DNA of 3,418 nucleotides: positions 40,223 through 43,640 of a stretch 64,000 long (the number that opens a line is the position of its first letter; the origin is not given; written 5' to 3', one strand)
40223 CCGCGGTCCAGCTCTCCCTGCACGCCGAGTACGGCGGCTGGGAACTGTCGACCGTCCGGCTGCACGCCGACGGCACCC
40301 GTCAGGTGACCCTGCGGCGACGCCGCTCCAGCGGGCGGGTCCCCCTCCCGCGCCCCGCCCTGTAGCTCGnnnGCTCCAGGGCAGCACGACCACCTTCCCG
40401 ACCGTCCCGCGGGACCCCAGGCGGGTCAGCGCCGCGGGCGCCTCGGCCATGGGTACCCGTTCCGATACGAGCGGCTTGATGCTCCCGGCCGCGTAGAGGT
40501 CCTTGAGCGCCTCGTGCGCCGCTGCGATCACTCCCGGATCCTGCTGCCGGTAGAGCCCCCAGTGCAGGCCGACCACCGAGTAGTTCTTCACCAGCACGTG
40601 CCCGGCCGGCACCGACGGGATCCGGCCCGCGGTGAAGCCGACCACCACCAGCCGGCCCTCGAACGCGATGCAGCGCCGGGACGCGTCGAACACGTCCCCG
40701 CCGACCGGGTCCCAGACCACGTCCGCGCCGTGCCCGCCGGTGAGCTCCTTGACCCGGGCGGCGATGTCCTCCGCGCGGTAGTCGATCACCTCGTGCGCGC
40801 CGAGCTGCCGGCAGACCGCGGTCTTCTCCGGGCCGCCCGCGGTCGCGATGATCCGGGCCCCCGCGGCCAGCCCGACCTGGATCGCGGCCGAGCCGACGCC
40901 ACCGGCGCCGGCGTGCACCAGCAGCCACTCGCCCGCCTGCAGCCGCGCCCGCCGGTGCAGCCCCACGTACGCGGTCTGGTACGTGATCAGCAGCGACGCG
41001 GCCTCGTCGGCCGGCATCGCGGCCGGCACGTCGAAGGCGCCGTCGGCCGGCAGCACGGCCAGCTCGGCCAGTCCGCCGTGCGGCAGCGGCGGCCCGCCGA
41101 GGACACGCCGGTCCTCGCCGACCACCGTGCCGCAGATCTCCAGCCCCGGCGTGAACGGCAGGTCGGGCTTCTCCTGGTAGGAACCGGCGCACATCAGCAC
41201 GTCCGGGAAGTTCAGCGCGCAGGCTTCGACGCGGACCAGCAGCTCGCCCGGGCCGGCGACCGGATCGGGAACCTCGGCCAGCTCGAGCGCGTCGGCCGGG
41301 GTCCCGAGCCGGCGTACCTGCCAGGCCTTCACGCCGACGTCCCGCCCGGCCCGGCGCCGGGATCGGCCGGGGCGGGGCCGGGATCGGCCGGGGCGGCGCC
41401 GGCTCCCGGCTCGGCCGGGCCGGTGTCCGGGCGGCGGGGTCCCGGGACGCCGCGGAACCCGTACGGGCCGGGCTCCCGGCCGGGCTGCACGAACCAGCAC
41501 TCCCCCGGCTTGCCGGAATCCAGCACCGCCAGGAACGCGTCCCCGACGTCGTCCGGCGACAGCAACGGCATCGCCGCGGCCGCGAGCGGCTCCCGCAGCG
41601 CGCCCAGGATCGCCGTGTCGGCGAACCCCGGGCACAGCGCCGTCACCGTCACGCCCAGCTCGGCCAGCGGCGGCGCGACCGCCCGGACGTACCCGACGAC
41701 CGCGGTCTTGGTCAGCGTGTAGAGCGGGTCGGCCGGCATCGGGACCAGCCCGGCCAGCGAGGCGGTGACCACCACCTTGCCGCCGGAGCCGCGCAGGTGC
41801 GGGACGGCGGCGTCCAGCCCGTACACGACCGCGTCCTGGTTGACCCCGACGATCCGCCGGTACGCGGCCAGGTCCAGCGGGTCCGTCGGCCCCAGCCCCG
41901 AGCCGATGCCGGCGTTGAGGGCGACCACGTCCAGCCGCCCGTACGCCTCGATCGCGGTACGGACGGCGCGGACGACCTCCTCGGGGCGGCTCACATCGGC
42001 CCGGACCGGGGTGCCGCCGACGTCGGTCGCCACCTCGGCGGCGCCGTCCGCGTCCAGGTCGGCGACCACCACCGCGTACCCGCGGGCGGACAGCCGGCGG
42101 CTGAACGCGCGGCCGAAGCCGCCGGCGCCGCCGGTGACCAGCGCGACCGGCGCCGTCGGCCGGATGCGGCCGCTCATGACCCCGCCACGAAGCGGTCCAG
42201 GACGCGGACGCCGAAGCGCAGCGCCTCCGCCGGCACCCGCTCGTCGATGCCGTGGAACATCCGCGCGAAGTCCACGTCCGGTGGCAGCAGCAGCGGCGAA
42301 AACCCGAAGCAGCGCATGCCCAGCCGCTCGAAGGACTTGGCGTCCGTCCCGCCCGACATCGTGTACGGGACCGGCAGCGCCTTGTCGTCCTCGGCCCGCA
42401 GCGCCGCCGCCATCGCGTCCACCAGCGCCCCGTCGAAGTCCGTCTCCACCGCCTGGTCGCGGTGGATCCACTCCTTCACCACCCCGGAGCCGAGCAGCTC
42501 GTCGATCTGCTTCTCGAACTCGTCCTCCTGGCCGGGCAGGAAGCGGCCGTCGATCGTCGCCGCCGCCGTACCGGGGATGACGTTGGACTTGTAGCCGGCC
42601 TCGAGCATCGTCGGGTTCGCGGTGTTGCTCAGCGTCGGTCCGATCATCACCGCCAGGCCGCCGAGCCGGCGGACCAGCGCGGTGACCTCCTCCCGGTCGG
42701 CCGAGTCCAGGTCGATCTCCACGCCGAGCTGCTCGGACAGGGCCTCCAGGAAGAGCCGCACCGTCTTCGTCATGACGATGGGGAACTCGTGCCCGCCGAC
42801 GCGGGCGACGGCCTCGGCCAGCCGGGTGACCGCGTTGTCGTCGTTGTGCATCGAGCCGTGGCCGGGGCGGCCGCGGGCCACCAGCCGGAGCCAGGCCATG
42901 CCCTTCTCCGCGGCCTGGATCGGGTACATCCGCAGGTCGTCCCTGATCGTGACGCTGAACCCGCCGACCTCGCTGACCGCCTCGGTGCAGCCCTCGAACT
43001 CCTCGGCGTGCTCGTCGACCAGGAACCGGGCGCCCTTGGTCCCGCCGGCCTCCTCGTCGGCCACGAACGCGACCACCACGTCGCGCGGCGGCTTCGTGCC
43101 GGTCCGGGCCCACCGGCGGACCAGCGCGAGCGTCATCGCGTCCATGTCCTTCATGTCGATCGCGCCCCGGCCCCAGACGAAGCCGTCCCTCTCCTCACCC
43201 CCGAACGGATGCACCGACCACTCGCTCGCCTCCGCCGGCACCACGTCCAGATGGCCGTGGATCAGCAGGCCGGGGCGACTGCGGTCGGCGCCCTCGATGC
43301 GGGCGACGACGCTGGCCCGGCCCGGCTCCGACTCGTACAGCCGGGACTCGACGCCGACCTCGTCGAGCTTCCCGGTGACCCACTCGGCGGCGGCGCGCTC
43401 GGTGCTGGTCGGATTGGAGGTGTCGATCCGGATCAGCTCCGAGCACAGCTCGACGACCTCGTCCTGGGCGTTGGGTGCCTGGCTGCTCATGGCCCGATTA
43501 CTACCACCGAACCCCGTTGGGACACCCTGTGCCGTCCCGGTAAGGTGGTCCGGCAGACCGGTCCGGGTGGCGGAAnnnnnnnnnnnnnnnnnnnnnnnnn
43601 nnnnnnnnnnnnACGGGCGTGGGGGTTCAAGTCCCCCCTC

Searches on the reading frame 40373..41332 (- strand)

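Call 7: search_protein_families(library=pfam, proteins=[window:40373-41332:-], max_evalue=0.001)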
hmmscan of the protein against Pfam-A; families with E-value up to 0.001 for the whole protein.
window:40373-41332:- (320 aa): 3 families
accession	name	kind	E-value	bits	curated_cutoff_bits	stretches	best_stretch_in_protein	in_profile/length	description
PF00107.32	ADH_zinc_N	-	2.2e-30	105.7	31.8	1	145-264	1-119/129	Zinc-binding dehydrogenase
PF13602.12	ADH_zinc_N_2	-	1.2e-22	81.7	27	1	177-316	1-134/134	Zinc-binding dehydrogenase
PF08240.17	ADH_N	-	3.5e-11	43.7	23.5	1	27-72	1-46/104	Alcohol dehydrogenase GroES-like domain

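Call 29: search_protein_families(library=ncbifam, proteins=[window:40373-41332:-], max_evalue=0.00001)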
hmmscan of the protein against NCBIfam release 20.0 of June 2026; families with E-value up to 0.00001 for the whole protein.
window:40373-41332:- (320 aa): 20 families
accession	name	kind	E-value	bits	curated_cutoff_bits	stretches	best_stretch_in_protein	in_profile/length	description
TIGR02824.1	quinone_pig3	subfamily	6.7e-67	225.8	296.8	1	1-316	1-323/325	putative NAD(P)H quinone oxidoreductase, PIG3 family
NF041183.1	Pks2_ls1_myc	equivalog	5.1e-36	123.1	2400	1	13-316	1417-1727/2086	sulfolipid-1 biosynthesis phthioceranic/hydroxyphthioceranic acid synthase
NF008024.0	PRK10754.1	subfamily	1.2e-33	116.5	348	1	14-318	14-327/327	NADPH:quinone reductase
NF010344.0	PRK13771.1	subfamily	1.6e-31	109.6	349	2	86-316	116-331/334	putative alcohol dehydrogenase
NF041172.1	AcrlCoa_red_Thmprot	equivalog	4.4e-28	98.2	500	1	86-316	116-332/334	acryloyl-CoA reductase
TIGR01751.1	crot-CoA-red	equivalog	1.5e-27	96.3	378.55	1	84-317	138-386/398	crotonyl-CoA carboxylase/reductase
TIGR02823.1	oxido_YhdH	subfamily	3.6e-20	72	297.25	1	23-316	21-322/324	acrylyl-CoA reductase family protein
NF058644.1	CurcmRedCuraProt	equivalog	4.9e-20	71.9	440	1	119-235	127-243/336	NADPH-dependent curcumin/dihydrocurcumin reductase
NF041097.1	keto_inos_dh_IolM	equivalog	1.4e-19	70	450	1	86-315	151-387/389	scyllo-inosose 3-dehydrogenase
TIGR03451.1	mycoS_dep_FDH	equivalog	1e-15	57.4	512.9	1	127-236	170-280/358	S-(hydroxymethyl)mycothiol dehydrogenase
NF006940.0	PRK09422.1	equivalog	1.5e-15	57.1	344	1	86-259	115-286/338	alcohol dehydrogenase AdhP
NF051456.1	acrylyl_AcuI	equivalog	5.6e-15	55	440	1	19-260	18-270/325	acrylyl-CoA reductase (NADPH)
NF003808.0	PRK05396.1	equivalog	1.2e-14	53.9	380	1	85-316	118-338/341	L-threonine 3-dehydrogenase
TIGR00692.1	tdh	equivalog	3.4e-14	52.6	458.35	1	86-255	117-284/340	L-threonine 3-dehydrogenase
TIGR02817.1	adh_fam_1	subfamily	5.6e-14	52.3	284.05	1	13-231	14-246/336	zinc-binding alcohol dehydrogenase family protein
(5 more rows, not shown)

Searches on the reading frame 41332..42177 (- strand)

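Call 7: search_protein_families(library=pfam, proteins=[window:41332-42177:-], max_evalue=0.001)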
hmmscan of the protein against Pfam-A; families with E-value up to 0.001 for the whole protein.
window:41332-42177:- (282 aa): 4 families
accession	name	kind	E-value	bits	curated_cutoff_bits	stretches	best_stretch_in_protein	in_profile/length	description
PF00106.31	adh_short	-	1.2e-40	139.5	26.6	1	11-196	2-192/195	short chain dehydrogenase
PF13561.12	adh_short_C2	-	2.8e-30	106.1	27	1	18-195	3-185/236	Enoyl-(Acyl carrier protein) reductase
PF01370.27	Epimerase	-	2.5e-05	24.3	20.9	1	12-74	1-62/240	NAD dependent epimerase/dehydratase family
PF08659.16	KR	-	0.00077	19.9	22.6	0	12-155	3-151/180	KR domain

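Call 29: search_protein_families(library=ncbifam, proteins=[window:41332-42177:-], max_evalue=0.00001)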
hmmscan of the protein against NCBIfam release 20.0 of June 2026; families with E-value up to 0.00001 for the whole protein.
window:41332-42177:- (282 aa): 196 families (the best 25 are shown)
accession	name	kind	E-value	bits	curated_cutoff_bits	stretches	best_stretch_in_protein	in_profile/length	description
NF005559.1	PRK07231.1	subfamily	2.9e-39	135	215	1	11-197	6-197/249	glucose 1-dehydrogenase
NF052558.1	MBtsdlDhBudC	equivalog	9e-37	127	270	1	11-191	5-187/250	meso-2,3-butanediol dehydrogenase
NF004825.0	PRK06181.1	equivalog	2.6e-34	118.7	215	1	11-190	8-192/268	SDR family oxidoreductase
NF006394.0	PRK08643.1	equivalog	4.9e-34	117.9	381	1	11-198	5-198/257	(S)-acetoin forming diacetyl reductase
TIGR02415.1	23BDH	subfamily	1.8e-32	112.7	304.35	1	11-196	2-193/254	acetoin reductase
NF004818.0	PRK06172.1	equivalog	1.9e-32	112.6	336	1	10-195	8-199/253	SDR family oxidoreductase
NF004203.0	PRK05653.2-4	subfamily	2.2e-32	112.5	313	1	9-191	6-195/260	3-oxoacyl-ACP reductase FabG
NF006123.0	PRK08267.1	equivalog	4.2e-32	111.4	261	1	12-216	5-217/261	SDR family oxidoreductase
NF005878.0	PRK07825.1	subfamily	1.8e-31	109.5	287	1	11-223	11-221/278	short chain dehydrogenase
TIGR03971.1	SDR_subfam_1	subfamily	3.5e-31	108.5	300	1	11-191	5-203/271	mycofactocin-coupled SDR family oxidoreductase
NF004198.0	PRK05653.1-3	equivalog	7.2e-31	107.5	296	1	11-199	9-202/248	3-oxoacyl-ACP reductase FabG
NF004526.0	PRK05872.1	subfamily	3.6e-30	105.1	276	1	11-196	12-200/297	short-chain dehydrogenase/reductase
NF004843.0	PRK06194.1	equivalog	5.7e-30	104.7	308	1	11-196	8-201/295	hypothetical protein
NF047923.1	pyridox_DH_SDR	equivalog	5.9e-30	104.6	325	1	11-188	5-184/243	pyridoxal 4-dehydrogenase, SDR-type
NF004713.0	PRK06057.1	equivalog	1e-29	103.8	404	1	9-194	9-197/257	3-oxoacyl-ACP reductase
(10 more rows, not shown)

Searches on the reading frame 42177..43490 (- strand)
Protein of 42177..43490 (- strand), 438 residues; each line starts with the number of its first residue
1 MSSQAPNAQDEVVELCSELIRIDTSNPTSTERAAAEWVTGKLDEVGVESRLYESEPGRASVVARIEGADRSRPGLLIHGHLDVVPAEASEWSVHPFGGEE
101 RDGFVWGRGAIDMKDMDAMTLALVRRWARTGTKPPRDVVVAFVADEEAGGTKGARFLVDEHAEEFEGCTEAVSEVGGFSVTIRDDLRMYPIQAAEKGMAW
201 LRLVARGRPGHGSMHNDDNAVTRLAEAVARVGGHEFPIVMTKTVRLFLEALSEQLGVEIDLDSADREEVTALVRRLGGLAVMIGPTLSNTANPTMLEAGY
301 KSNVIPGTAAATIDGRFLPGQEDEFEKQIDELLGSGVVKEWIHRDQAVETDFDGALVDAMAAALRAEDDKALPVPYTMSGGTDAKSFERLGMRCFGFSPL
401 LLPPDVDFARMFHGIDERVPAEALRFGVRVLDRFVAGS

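Call 7: search_protein_families(library=pfam, proteins=[window:42177-43490:-], max_evalue=0.001)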
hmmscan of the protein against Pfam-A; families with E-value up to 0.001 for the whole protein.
window:42177-43490:- (438 aa): 3 families
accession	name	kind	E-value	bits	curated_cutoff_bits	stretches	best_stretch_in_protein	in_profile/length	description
PF01546.33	Peptidase_M20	-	1.8e-33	116.6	24.6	1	76-435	1-204/206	Peptidase family M20/M25/M40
PF07687.19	M20_dimer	-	6e-13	49.1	21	1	194-334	2-100/107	Peptidase dimerisation domain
PF04389.22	Peptidase_M28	-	5.1e-09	36.6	21.3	1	61-161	2-80/193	Peptidase family M28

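Call 29: search_protein_families(library=ncbifam, proteins=[window:42177-43490:-], max_evalue=0.00001)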
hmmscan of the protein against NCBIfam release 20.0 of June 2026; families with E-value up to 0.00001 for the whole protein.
window:42177-43490:- (438 aa): 43 families (the best 25 are shown)
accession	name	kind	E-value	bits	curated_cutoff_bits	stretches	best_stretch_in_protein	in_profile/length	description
NF005913.0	PRK07906.1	subfamily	1.3e-210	699.6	382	1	3-436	8-440/442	hypothetical protein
NF006596.0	PRK09133.1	subfamily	2.9e-66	223.9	349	1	4-435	32-467/474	hypothetical protein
TIGR01880.1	Ac-peptdase-euk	subfamily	3.9e-46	157.5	338.6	2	1-231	1-226/401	N-acyl-aliphatic-L-amino acid amidohydrolase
TIGR01910.1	DapE-ArgE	subfamily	1.5e-39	136.2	217.6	1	13-231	1-212/373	ArgE/DapE family deacylase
NF006399.0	PRK08651.1-2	equivalog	2.9e-38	131.9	381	1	9-432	3-398/405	succinyl-diaminopimelate desuccinylase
NF010589.0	PRK13983.1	equivalog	4.6e-34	118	333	1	5-222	9-230/409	M20 family metallo-hydrolase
NF006111.0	PRK08262.1-1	equivalog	1.4e-33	116.3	825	1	60-431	106-488/493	M20 family peptidase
NF005710.0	PRK07522.1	subfamily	1.5e-31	109.9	412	1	8-230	6-215/391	acetylornithine deacetylase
NF006113.0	PRK08262.1-4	equivalog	6.9e-31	107.5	503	1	57-425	111-492/510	M20 family peptidase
NF006112.0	PRK08262.1-3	equivalog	1e-29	103.6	510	1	61-436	107-487/492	M20 family peptidase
NF006365.0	PRK08588.1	subfamily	2e-27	96.5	289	1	9-422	6-364/383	succinyl-diaminopimelate desuccinylase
TIGR01892.1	AcOrn-deacetyl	equivalog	5.6e-27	94.7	297.7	1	17-231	4-203/365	acetylornithine deacetylase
NF006400.0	PRK08651.1-3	equivalog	3.7e-25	88.5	374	1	54-228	68-228/410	succinyl-diaminopimelate desuccinylase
NF009557.0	PRK13009.1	equivalog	2.3e-24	86.3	284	1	11-231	4-215/377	succinyl-diaminopimelate desuccinylase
NF009558.0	PRK13013.1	equivalog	5.6e-24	84.6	428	1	7-246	13-251/429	acetylornithine deacetylase/succinyl-diaminopimelate desuccinylase family protein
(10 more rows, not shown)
